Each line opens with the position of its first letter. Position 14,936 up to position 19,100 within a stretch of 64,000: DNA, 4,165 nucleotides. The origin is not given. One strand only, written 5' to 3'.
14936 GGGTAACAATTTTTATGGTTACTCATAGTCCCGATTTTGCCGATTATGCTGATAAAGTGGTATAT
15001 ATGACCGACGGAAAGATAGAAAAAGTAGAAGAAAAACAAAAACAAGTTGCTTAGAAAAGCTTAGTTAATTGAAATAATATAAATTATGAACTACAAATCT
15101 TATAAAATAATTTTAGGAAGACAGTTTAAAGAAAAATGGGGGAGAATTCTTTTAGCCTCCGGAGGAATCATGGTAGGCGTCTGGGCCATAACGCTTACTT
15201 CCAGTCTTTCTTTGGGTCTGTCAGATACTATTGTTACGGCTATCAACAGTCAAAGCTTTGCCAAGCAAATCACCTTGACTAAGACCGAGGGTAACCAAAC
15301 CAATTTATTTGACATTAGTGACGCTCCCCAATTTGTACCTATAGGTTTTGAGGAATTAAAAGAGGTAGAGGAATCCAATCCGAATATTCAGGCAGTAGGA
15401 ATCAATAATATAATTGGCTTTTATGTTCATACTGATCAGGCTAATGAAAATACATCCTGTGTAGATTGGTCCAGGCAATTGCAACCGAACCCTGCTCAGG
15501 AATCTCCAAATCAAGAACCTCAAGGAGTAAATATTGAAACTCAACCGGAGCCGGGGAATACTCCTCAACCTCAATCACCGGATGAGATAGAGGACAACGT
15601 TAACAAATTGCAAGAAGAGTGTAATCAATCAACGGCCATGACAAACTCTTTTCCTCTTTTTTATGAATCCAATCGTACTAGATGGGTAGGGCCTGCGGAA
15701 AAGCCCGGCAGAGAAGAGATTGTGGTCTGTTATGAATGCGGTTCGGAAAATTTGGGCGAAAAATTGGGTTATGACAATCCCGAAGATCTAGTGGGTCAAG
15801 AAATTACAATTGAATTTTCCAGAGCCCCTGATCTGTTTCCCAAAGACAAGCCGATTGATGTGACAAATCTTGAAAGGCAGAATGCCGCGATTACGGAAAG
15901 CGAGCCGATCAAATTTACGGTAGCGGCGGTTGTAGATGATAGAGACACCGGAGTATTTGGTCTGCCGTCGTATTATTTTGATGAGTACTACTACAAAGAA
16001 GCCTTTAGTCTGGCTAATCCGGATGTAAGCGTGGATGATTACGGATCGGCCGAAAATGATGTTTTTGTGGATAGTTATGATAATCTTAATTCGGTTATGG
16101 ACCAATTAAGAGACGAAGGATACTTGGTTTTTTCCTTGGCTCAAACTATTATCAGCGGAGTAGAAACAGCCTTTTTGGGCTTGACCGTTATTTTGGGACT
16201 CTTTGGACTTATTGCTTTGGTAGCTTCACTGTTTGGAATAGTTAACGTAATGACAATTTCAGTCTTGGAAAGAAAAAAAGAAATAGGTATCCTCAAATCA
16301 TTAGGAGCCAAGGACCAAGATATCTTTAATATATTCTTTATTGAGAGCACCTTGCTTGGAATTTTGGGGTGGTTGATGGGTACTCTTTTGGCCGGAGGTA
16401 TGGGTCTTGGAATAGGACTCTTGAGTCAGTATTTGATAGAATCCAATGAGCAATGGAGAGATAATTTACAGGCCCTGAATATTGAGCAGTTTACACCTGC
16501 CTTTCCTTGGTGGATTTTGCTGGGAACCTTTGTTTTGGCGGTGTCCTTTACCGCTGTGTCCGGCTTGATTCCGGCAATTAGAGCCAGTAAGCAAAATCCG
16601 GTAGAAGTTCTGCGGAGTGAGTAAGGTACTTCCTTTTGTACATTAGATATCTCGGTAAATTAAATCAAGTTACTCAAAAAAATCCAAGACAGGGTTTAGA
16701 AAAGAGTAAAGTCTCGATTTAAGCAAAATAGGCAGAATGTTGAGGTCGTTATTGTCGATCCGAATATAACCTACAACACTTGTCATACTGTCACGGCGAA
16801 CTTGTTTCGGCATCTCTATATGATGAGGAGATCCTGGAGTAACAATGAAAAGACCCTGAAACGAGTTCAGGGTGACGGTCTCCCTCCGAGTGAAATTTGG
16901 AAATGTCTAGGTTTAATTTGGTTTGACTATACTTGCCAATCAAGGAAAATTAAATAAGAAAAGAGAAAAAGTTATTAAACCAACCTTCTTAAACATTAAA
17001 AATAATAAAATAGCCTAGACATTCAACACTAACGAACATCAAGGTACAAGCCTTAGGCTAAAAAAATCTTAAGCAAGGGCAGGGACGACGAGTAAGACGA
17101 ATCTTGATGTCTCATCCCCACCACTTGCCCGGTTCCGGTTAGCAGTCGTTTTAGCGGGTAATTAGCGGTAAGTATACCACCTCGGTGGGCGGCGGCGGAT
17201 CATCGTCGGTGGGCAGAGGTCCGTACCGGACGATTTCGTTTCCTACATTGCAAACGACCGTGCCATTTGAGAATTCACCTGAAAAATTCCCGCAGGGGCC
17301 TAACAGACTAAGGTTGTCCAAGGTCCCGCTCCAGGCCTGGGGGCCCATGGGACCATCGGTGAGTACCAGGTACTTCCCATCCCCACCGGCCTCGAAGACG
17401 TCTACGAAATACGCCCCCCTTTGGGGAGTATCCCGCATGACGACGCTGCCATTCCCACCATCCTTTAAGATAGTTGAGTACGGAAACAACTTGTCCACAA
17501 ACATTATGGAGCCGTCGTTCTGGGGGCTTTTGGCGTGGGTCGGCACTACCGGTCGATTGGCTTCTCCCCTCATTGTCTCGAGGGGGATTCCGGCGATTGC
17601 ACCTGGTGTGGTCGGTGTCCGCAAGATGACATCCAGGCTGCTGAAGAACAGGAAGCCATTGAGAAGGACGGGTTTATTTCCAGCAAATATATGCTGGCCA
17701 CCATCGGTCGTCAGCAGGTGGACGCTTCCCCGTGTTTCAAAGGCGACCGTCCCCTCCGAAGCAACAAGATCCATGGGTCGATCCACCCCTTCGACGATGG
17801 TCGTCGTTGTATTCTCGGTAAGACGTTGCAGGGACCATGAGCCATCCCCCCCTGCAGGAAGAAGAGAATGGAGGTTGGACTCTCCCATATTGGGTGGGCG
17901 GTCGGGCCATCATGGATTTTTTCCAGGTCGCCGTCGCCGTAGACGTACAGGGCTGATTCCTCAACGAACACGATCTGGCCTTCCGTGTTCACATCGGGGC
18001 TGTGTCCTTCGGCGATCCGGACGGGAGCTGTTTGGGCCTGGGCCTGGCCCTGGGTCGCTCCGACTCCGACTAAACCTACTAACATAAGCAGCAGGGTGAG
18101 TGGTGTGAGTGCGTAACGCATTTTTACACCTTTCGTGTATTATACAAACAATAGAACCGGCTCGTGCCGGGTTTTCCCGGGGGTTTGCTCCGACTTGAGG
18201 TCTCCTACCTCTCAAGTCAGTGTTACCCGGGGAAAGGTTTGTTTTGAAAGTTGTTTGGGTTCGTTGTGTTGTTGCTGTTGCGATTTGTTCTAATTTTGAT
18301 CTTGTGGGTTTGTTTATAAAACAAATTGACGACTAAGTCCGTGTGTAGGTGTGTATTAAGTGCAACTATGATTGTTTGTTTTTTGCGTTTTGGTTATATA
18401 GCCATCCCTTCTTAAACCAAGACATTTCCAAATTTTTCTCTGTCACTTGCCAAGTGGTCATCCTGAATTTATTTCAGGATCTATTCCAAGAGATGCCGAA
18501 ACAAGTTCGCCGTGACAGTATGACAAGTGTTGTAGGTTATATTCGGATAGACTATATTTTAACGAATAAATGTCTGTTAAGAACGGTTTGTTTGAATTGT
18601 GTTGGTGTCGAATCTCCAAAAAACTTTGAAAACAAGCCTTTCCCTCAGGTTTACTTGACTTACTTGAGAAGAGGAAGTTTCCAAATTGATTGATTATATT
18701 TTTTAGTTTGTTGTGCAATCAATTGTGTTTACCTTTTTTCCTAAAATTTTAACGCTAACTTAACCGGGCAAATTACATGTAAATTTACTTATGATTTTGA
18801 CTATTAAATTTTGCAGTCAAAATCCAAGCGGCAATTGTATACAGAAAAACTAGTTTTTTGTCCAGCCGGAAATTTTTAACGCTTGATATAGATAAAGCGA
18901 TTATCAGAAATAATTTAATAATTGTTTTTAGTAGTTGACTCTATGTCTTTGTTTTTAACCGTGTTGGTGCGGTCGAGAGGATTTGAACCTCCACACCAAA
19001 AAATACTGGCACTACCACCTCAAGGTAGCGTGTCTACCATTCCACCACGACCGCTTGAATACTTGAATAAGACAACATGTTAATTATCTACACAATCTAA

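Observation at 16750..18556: High-GC island encoding a secreted protein, bracketed by an inverted pair of MITE-like elements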

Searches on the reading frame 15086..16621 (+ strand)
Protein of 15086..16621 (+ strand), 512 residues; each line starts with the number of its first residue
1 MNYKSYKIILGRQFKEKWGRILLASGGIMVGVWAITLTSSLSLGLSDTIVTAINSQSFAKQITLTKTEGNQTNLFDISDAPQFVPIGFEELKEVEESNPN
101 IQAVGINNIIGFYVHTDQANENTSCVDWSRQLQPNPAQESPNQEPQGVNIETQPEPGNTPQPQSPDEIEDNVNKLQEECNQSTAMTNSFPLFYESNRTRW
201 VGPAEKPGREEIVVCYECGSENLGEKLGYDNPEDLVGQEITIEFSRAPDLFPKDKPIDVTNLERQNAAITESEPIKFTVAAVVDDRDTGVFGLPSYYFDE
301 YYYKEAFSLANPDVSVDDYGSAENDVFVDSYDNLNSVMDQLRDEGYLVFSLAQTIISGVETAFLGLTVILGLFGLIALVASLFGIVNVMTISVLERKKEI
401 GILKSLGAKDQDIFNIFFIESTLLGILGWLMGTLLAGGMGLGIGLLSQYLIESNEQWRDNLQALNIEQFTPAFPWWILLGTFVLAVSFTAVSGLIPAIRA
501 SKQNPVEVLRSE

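Call 19: find_related_loci(query=window:15086-16621:+, collection=genome_contigs, flank=10000)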
Query window:15086-16621:+ (512 aa) in genome_contigs; peptide patterns used: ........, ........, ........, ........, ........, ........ (x = any residue, [..] = any of these).
39 stretches matched a pattern; 2 encode a relative of the query (tblastn E <= 1e-3); 2 distinct loci.
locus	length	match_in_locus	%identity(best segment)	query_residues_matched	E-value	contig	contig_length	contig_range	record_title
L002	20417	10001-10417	30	363-512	2e-12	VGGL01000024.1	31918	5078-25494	MAG: Bacteroidetes bacterium isolate K_DeepCast_150m_m2_049 K_DeepCast_150m_m2_049_Ga0194126_10002192, whole genome shot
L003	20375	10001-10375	27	378-512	2e-5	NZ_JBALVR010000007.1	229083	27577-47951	MAG: Psychroserpens sp. isolate 5NakV-13 NODE_7_length_229083_cov_8.234736, whole genome shotgun sequence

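Call 28: find_related_loci(query=window:15086-16621:+, collection=metagenome_contigs, flank=10000)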
Query window:15086-16621:+ (512 aa) in metagenome_contigs; peptide patterns used: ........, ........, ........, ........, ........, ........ (x = any residue, [..] = any of these).
94 stretches matched a pattern; 1 encode a relative of the query (tblastn E <= 1e-3); 1 distinct loci.
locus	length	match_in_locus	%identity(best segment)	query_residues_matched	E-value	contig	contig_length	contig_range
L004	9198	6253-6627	25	378-512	1e-11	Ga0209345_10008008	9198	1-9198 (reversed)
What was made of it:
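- Tried and rejected: Scans of GTDB genomes and JGI metagenomes with the neighbouring permease returned only 25-30% identical proteins (calls 19, 28).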

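Call 30: find_homologous_proteins(query=window:15086-16621:+, max_evalue=1e-10)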
Query window:15086-16621:+ (512 aa): 144 proteins with E <= 1e-10 among 8000 candidates; the best 120 are listed.
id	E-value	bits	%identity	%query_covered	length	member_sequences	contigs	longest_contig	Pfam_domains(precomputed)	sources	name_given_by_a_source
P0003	0.0e+0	1151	100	100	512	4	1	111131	PF02687.28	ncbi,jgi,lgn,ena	jgi:hypothetical protein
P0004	2.4e-159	549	51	100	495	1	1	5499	PF02687.28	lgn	-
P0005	9.3e-158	544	49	100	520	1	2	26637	PF02687.28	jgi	-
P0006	6.8e-156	538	49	100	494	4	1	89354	PF02687.28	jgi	jgi:ABC-type antimicrobial peptide transport system permease subunit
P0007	7.3e-156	538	50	100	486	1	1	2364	PF02687.28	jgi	jgi:ABC-type lipoprotein release transport system permease subunit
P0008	8.7e-156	538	49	100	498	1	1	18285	PF02687.28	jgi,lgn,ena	-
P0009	5.1e-150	519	49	100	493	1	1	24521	PF02687.28,PF12704.15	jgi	jgi:ABC-type antimicrobial peptide transport system permease subunit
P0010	2.5e-149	516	49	100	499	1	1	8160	PF02687.28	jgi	-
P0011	2.4e-147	510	48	100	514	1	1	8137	PF02687.28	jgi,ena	-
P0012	3.4e-147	509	48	100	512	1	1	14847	PF02687.28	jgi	jgi:ABC-type antimicrobial peptide transport system permease subunit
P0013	4.1e-147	509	48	100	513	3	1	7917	PF02687.28,PF12704.15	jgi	-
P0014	5.1e-147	509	48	100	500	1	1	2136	PF02687.28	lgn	-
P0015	5.1e-145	502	47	100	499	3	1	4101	PF02687.28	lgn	-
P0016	1.4e-144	501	47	100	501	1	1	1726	PF02687.28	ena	-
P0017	2.2e-142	494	46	100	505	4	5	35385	PF02687.28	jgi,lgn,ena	-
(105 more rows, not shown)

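Call 31: find_encoding_contigs(protein=P0003, flank=10000, max_places=10)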
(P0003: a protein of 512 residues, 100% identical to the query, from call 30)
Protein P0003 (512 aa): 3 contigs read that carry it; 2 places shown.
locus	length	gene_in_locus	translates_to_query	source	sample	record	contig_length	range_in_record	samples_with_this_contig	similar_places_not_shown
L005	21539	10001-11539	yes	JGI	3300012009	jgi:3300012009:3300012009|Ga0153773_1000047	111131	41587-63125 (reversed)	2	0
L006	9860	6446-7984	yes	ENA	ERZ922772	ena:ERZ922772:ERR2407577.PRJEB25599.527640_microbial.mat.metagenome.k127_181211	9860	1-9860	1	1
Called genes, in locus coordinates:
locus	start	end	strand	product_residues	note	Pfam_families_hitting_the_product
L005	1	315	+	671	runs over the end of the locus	-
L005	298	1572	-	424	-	PF00171:Aldedh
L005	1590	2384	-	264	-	PF00696:AA_kinase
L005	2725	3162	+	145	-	PF04542:Sigma70_r2, PF08281:Sigma70_r4_2, PF04545:Sigma70_r4 (weak)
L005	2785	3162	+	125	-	PF04542:Sigma70_r2 (weak), PF08281:Sigma70_r4_2, PF04545:Sigma70_r4 (weak)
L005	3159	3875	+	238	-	-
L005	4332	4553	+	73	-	-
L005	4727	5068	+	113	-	-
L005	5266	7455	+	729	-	PF01926:MMR_HSR1, PF02421:FeoB_N, PF00702:Hydrolase, PF13419:HAD_2, PF00009:GTP_EFTU, PF01926:MMR_HSR1, PF02421:FeoB_N, PF14714:KH_dom-like, +8 more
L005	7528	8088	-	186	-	PF06803:DUF1232 (faint)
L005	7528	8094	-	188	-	PF06803:DUF1232 (faint)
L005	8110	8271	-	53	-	-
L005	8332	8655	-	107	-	-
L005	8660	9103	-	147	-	-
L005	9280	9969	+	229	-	PF03193:RsgA_GTPase (weak), PF02463:SMC_N (faint), PF09818:ABC_ATPase (faint), PF00005:ABC_tran, PF13304:AAA_21 (faint)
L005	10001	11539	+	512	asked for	PF02687:FtsX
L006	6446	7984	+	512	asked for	PF02687:FtsX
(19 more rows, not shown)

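Call 37: find_encoding_contigs(protein=P0006, flank=8000, max_places=2)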
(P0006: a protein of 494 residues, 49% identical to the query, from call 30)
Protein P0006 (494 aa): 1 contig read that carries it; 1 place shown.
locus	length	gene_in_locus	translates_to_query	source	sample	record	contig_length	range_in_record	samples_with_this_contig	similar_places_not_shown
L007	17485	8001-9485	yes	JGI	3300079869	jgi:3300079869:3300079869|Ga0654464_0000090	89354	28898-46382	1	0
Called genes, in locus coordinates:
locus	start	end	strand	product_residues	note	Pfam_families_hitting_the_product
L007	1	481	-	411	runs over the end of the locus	PF01551:Peptidase_M23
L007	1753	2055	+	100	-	PF00166:Cpn10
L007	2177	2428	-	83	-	-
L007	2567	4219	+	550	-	PF00118:Cpn60_TCP1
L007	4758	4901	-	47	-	-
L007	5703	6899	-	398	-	PF01467:CTP_transf_like, PF01121:CoaE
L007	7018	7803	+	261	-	PF03807:F420_oxidored, PF14748:P5CR_dimer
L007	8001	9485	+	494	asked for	PF02687:FtsX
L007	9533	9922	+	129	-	PF01252:Peptidase_A8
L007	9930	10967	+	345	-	PF00398:RrnaAD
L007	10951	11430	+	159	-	PF00467:KOW (faint)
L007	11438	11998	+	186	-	PF00281:Ribosomal_L5, PF00673:Ribosomal_L5_C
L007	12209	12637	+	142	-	PF00410:Ribosomal_S8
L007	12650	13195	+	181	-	PF00347:Ribosomal_L6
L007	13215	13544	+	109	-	PF00861:Ribosomal_L18p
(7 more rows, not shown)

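Call 38: find_encoding_contigs(protein=P0005, flank=8000, max_places=2)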
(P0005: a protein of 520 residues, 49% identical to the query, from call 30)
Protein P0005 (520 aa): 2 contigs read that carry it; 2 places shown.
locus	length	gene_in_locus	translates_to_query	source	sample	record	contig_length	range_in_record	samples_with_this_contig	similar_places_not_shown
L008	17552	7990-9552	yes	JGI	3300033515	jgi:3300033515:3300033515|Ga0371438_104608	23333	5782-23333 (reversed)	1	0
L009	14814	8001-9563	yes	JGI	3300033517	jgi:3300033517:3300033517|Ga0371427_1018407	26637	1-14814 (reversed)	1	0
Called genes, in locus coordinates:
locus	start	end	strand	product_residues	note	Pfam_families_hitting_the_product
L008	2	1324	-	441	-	?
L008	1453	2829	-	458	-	PF00270:DEAD, PF04851:ResIII, PF18766:SWI2_SNF2 (faint), PF00271:Helicase_C, PF22590:Cas3-like_C_2 (weak), PF19833:RecG_dom3_C (weak)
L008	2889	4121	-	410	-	PF00932:LTD (faint)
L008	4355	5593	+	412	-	PF14870:PSII_BNR (faint), PF02012:BNR (faint), PF15902:Sortilin-Vps10 (weak)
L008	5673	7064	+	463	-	PF02557:VanY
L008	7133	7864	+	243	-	PF02463:SMC_N (weak), PF00005:ABC_tran, PF13304:AAA_21 (faint)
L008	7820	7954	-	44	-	-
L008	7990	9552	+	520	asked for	PF02687:FtsX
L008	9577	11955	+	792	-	PF13491:FtsK_4TM (weak), PF17854:FtsK_alpha, PF01580:FtsK_SpoIIIE, PF09397:FtsK_gamma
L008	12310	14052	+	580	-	-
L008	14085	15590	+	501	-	PF04107:GCS2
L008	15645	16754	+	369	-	PF02746:MR_MLE_N, PF26685:DUF8230_C, PF13378:MR_MLE_C, PF07476:MAAL_C (weak)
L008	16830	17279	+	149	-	PF06210:DUF1003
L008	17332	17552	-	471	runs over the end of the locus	PF03734:YkuD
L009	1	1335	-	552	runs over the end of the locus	-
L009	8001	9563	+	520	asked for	PF02687:FtsX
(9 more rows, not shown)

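Call 39: find_encoding_contigs(protein=P0008, flank=8000, max_places=2)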
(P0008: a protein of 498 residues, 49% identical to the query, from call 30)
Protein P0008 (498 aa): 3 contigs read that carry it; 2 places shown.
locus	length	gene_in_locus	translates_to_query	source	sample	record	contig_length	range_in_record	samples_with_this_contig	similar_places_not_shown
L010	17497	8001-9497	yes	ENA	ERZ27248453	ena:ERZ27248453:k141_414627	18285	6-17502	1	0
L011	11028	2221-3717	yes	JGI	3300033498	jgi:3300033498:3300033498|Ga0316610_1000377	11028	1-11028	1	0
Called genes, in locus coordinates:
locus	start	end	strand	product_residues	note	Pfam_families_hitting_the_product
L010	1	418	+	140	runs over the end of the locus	?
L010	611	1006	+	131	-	PF02498:Bro-N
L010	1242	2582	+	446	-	PF17957:Big_7 (faint)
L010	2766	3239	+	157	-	PF01047:MarR (weak), PF12802:MarR_2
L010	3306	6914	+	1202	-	PF00873:ACR_tran, PF03176:MMPL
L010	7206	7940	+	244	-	PF02463:SMC_N (faint), PF00005:ABC_tran, PF13304:AAA_21 (faint)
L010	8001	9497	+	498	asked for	PF02687:FtsX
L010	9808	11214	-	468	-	PF00772:DnaB, PF13481:AAA_25, PF03796:DnaB_C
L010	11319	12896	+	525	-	PF12161:HsdM_N, PF07669:Eco57I (faint), PF02384:N6_Mtase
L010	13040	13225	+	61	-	-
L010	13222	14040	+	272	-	PF04383:KilA-N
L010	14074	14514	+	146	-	PF04480:DUF559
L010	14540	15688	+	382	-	-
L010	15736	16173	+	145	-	-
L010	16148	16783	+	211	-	PF04480:DUF559, PF18741:MTES_1575 (weak)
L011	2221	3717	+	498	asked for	PF02687:FtsX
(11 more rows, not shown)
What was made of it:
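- Tried and rejected: Relatives at about 50% identity have different genes downstream (calls 37-39).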

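Call 42: find_encoding_contigs(protein=P0124, flank=10000)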
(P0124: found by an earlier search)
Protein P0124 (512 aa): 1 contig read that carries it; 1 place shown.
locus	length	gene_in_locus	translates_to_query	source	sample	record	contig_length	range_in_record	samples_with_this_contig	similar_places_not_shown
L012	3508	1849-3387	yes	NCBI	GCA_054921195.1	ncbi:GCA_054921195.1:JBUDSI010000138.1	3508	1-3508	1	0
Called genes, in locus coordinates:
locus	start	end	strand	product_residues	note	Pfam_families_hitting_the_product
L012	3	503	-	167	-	?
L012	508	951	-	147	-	-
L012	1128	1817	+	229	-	PF03193:RsgA_GTPase (weak), PF02463:SMC_N (faint), PF09818:ABC_ATPase (faint), PF00005:ABC_tran, PF13304:AAA_21 (faint)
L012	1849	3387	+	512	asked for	PF02687:FtsX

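Call 43: find_encoding_contigs(protein=P0123, flank=10000)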
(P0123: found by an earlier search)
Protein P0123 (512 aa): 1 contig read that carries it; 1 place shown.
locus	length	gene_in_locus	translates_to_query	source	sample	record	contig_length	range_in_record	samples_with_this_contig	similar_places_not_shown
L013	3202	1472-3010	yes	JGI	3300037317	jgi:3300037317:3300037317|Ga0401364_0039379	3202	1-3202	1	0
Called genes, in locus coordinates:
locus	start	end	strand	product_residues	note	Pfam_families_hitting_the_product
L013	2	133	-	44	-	?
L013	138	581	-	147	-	-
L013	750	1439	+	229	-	PF03193:RsgA_GTPase (faint), PF02463:SMC_N (faint), PF00005:ABC_tran, PF13304:AAA_21 (weak)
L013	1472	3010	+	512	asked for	PF02687:FtsX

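Call 44: find_encoding_contigs(protein=P0129, flank=10000)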
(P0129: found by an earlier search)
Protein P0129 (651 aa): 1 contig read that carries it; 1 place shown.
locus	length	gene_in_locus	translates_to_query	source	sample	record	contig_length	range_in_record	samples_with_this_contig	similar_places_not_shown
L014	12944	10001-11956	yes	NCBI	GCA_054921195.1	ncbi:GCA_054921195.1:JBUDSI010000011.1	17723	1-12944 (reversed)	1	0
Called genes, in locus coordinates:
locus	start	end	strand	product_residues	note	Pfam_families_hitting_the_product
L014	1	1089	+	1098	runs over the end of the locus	PF00912:Transgly, PF00905:Transpeptidase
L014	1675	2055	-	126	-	-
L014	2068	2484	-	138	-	PF01878:EVE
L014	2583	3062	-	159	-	PF00583:Acetyltransf_1, PF13673:Acetyltransf_10, PF13508:Acetyltransf_7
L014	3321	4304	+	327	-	PF01073:3Beta_HSD, PF01370:Epimerase, PF02719:Polysacc_synt_2, PF04321:RmlD_sub_bind, PF13460:NAD_binding_10 (weak), PF16363:GDP_Man_Dehyd, PF07993:NAD_binding_4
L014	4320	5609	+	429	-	-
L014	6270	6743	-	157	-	-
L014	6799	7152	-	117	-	PF10111:Glyco_tranf_2_2 (weak)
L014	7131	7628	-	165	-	PF13641:Glyco_tranf_2_3 (weak), PF00535:Glycos_transf_2, PF10111:Glyco_tranf_2_2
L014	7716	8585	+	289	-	PF01408:GFO_IDH_MocA, PF03807:F420_oxidored (weak)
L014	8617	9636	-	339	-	PF01370:Epimerase, PF04321:RmlD_sub_bind, PF16363:GDP_Man_Dehyd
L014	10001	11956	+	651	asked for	-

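Call 76: find_encoding_contigs(protein=P0128, flank=10000, max_places=10)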
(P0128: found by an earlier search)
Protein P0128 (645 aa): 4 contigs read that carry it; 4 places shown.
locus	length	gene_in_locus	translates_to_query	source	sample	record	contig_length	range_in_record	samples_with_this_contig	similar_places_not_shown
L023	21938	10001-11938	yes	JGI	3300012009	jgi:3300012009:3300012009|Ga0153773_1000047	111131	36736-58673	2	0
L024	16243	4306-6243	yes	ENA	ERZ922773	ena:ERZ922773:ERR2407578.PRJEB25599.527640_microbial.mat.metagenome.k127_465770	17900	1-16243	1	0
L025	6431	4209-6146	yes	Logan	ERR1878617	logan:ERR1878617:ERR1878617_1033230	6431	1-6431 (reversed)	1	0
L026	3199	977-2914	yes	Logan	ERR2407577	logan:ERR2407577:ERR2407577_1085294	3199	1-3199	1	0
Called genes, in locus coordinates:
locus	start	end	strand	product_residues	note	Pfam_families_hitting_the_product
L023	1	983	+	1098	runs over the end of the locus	PF00912:Transgly, PF00905:Transpeptidase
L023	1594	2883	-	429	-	-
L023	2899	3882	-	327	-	PF01073:3Beta_HSD, PF01370:Epimerase, PF02719:Polysacc_synt_2, PF04321:RmlD_sub_bind, PF13460:NAD_binding_10 (weak), PF16363:GDP_Man_Dehyd, PF07993:NAD_binding_4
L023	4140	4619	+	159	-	PF00583:Acetyltransf_1, PF13673:Acetyltransf_10, PF13508:Acetyltransf_7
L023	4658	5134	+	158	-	PF01878:EVE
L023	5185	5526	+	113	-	-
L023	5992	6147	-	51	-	-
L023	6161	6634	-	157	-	-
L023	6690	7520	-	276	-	PF00535:Glycos_transf_2, PF10111:Glyco_tranf_2_2, PF13641:Glyco_tranf_2_3 (weak)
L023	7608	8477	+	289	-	PF01408:GFO_IDH_MocA, PF03807:F420_oxidored (weak)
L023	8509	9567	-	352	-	PF01370:Epimerase, PF04321:RmlD_sub_bind, PF16363:GDP_Man_Dehyd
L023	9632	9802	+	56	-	-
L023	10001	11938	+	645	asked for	-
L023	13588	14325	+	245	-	-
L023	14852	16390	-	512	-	PF02687:FtsX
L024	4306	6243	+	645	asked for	-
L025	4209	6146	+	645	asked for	-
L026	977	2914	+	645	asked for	-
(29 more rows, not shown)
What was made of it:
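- Tried and rejected: Logan contigs of a third run stop in the tRNA cluster (call 76).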

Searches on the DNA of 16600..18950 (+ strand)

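Call 24: search_rna_families(source=window, start=16600, end=18950, threshold=evalue, max_evalue=10)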
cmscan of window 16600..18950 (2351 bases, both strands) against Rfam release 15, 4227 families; matches with E-value up to 10: 4.
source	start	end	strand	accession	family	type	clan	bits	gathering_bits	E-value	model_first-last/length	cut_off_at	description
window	16734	16809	+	RF00796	mir-48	Gene; miRNA;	-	16.8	69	5.6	1-76/76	no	mir-48 microRNA precursor family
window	18414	18488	+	RF01952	SOX2OT_exon2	Gene; lncRNA;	-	13.6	45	6.1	1-69/69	no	SOX2 overlapping transcript exon 2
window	17566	17662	-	RF02246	Six3os1_1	Gene; lncRNA;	-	13.3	50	7.8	1-87/87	no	Six3os1 conserved region 1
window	16715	16748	+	RF01406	STnc500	Gene; sRNA;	-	10.4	44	7.5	92-125/285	no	STnc500 Hfq binding RNA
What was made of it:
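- On Known structured RNA families (Rfam 15): Between 16600 and 18950 there are only chance-level hits at E > 5 (call 24).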

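Call 26: search_dna_similar(query=window:16900-18400:+, collection=plasmids, mode=distant)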
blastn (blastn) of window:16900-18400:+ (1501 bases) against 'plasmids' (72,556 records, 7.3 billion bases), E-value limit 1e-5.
No match.

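Call 27: search_dna_similar(query=window:16900-18400:+, collection=phages, mode=distant)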
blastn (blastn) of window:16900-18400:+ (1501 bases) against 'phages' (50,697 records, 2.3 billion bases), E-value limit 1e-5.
No match.
